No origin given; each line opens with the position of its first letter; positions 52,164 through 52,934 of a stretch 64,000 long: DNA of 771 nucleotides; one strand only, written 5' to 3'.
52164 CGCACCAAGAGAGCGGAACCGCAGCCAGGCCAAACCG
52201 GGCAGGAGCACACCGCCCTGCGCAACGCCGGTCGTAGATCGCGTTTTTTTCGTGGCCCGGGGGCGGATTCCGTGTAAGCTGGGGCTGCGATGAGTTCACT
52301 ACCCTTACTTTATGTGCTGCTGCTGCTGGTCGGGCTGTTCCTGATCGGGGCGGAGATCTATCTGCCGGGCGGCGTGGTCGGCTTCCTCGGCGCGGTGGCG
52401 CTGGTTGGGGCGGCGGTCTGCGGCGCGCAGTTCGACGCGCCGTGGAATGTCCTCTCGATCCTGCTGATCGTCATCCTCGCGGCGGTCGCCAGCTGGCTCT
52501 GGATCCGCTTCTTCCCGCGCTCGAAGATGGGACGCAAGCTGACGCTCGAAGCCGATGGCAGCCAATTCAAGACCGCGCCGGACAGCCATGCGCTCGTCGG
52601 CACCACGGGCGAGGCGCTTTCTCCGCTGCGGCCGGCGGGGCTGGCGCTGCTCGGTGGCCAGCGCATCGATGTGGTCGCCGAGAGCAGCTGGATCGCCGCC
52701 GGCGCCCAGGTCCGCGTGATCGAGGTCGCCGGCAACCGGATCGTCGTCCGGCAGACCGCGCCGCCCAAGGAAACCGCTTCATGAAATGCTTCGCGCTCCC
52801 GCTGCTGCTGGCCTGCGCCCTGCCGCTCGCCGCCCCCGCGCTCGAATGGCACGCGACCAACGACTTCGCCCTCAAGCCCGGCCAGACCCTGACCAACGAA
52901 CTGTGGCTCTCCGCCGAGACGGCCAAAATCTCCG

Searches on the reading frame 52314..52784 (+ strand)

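Call 30: search_protein_families(library=pfam, proteins=[window:52314-52784:+], max_evalue=0.0001)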
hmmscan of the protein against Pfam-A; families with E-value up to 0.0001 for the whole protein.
window:52314-52784:+ (156 aa): 2 families
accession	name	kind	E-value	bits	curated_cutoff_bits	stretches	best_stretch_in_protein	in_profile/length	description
PF01957.25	NfeD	-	4.4e-14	52.9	29.1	1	92-146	2-56/57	NfeD-like C-terminal, partner-binding domain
PF24961.1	NfeD_membrane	-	5.7e-05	23.6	26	1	1-64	52-118/119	NfeD integral membrane domain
